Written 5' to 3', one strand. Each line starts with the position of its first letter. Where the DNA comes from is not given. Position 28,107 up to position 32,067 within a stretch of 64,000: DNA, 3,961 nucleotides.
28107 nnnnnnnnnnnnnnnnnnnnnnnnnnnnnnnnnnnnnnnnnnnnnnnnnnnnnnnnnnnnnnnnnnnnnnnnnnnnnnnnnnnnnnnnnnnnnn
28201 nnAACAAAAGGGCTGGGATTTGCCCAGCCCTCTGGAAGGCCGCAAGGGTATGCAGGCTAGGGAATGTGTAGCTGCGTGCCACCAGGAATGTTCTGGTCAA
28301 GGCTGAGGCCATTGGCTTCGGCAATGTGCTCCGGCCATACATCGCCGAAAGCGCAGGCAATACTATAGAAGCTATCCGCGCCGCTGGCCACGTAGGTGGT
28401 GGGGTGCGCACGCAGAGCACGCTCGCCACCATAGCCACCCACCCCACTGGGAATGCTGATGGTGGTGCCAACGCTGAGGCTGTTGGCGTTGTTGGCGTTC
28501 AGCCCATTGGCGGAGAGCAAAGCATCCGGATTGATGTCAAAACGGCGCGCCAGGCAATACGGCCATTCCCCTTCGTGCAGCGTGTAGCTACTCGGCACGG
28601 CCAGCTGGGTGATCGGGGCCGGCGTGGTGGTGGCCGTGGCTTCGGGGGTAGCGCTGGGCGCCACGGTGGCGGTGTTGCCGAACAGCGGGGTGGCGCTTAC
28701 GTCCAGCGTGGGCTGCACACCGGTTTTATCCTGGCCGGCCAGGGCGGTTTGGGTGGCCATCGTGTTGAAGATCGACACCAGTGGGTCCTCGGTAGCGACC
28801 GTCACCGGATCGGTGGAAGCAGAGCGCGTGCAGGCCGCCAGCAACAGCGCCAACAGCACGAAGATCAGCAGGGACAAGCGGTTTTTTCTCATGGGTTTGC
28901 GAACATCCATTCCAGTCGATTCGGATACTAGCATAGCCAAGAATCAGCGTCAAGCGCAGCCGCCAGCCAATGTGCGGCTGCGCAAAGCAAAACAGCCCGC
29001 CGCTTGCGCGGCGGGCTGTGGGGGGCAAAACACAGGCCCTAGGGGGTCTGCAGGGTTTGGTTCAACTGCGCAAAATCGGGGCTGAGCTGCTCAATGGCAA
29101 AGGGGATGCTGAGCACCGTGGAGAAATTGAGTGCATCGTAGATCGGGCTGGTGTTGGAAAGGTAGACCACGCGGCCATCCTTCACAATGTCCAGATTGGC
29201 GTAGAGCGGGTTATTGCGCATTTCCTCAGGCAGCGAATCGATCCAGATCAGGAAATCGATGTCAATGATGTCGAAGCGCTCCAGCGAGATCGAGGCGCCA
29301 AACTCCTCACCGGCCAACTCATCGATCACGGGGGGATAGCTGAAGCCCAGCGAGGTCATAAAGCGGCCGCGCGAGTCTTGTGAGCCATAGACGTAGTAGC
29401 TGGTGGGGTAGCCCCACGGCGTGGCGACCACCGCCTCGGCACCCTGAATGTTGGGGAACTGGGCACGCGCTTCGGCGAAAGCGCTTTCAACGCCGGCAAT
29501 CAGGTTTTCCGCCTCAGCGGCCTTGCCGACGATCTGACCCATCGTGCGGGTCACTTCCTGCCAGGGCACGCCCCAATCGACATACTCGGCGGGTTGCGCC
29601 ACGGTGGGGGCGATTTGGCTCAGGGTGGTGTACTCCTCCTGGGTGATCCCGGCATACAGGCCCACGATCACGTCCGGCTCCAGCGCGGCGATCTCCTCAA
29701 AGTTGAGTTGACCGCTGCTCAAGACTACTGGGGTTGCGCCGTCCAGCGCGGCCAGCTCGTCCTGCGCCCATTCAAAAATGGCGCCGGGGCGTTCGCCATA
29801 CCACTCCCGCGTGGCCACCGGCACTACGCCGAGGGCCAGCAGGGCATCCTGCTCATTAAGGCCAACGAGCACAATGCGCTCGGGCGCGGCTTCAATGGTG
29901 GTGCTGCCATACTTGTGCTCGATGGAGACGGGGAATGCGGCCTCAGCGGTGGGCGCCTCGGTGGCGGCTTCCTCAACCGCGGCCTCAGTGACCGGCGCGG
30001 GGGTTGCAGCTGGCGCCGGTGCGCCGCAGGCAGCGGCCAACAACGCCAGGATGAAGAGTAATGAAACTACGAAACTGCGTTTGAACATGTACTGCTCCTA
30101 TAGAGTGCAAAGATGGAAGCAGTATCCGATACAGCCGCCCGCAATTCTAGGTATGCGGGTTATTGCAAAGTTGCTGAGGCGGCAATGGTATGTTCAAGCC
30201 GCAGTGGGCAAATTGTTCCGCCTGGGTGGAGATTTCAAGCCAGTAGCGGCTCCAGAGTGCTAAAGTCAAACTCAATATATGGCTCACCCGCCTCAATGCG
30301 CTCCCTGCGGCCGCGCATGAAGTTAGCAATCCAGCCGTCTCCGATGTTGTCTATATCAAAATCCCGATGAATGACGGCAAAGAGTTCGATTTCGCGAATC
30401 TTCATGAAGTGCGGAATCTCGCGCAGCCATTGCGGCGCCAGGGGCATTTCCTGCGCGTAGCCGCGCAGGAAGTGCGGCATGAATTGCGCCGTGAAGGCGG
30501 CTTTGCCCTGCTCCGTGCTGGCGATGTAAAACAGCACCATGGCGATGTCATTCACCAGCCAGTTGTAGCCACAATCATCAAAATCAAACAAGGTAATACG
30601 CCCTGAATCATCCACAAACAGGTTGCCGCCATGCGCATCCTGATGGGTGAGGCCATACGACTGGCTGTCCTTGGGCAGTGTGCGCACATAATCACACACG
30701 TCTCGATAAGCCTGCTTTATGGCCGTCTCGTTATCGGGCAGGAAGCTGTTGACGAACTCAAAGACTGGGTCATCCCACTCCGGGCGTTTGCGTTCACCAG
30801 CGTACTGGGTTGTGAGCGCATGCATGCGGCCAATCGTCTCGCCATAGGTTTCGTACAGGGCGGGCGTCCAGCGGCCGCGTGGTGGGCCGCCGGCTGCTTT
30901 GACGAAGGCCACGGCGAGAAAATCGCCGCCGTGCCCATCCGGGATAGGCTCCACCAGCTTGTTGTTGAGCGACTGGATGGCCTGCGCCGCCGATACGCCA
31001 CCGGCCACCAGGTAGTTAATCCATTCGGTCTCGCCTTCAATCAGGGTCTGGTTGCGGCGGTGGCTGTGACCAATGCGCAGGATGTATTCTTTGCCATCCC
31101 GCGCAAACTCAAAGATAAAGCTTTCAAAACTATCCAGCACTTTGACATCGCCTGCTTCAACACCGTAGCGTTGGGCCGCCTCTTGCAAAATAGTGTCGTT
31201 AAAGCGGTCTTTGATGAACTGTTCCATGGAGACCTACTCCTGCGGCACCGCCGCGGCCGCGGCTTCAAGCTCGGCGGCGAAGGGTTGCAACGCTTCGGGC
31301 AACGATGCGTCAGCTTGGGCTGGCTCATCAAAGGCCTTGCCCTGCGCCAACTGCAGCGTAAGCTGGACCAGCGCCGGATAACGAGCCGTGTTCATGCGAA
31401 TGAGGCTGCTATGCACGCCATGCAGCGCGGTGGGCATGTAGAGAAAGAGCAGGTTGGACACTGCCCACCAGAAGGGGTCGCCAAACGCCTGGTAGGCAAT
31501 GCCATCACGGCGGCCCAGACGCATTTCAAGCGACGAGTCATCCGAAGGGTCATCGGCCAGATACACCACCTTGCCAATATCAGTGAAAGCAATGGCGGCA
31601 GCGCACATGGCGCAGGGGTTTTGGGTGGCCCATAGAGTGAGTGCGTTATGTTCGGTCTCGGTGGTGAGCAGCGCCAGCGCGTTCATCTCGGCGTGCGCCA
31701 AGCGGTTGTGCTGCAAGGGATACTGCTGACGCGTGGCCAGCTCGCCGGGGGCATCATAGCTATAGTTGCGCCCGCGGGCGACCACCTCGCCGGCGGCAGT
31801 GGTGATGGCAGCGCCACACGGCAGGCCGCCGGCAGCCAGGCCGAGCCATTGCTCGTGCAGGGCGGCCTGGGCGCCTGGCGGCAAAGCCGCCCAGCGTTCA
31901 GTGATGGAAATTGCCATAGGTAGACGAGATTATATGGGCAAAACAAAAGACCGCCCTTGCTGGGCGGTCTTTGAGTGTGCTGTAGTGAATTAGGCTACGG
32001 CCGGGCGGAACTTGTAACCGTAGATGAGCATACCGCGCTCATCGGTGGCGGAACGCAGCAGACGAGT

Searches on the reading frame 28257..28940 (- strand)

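Call 8: search_protein_families(library=pfam, proteins=[window:28257-28940:-], max_evalue=0.001)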
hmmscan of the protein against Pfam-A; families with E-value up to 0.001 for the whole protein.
window:28257-28940:- (227 aa): 2 families
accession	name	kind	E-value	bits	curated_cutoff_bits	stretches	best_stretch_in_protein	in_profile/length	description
PF01476.26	LysM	-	3.1e-12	46.7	20.9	1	127-164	9-43/43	LysM domain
PF23473.1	LysM3_LYK4_5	-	6.2e-09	36.2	29.3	0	182-227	4-47/48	LYK4/5 LysM3 domain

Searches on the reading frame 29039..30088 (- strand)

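Call 8: search_protein_families(library=pfam, proteins=[window:29039-30088:-], max_evalue=0.001)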
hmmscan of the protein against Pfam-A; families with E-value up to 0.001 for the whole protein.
window:29039-30088:- (349 aa): 1 family
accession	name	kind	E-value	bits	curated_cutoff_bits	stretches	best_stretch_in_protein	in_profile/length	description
PF01497.23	Peripla_BP_2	-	3.8e-27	95.7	27.5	1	105-311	30-232/235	Periplasmic binding protein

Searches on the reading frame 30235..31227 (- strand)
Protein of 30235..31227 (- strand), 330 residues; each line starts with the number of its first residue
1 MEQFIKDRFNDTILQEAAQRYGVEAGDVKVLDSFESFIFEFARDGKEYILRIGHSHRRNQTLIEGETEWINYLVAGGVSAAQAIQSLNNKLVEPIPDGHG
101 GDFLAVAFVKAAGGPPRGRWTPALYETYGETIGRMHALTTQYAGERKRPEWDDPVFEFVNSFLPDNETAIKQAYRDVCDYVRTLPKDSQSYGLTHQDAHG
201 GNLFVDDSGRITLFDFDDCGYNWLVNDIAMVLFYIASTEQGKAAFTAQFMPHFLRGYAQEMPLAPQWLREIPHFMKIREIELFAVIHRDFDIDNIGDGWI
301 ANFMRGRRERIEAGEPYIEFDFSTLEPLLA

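Call 8: search_protein_families(library=pfam, proteins=[window:30235-31227:-], max_evalue=0.001)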
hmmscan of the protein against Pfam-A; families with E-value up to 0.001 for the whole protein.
window:30235-31227:- (330 aa): 2 families
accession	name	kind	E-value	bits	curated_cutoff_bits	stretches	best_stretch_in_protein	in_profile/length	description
PF01636.29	APH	-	3.7e-21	76.4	23.2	1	43-257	18-229/239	Phosphotransferase enzyme family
PF01633.27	Choline_kinase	-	0.00053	19.8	29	1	168-236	139-208/300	Choline/ethanolamine kinase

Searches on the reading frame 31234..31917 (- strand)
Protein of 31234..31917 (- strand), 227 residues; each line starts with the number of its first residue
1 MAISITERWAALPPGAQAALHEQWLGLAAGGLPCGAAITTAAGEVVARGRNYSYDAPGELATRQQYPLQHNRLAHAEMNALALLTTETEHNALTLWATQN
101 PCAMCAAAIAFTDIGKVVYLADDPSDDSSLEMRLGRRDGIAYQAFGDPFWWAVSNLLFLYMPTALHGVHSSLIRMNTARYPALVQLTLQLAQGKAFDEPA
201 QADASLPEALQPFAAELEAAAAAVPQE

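Call 8: search_protein_families(library=pfam, proteins=[window:31234-31917:-], max_evalue=0.001)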
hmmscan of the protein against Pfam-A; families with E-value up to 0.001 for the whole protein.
window:31234-31917:- (227 aa): 3 families
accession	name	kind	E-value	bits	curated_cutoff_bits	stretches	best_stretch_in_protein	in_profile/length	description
PF00383.29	dCMP_cyt_deam_1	-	9.7e-12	45.1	25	1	19-120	11-101/102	Cytidine and deoxycytidylate deaminase zinc-binding region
PF14437.12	MafB19-deam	-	7.3e-11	42.6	27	1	29-125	20-105/142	MafB19-like deaminase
PF14439.12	Bd3614-deam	-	3.5e-06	27.4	38.5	1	68-125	29-94/113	Bd3614-like deaminase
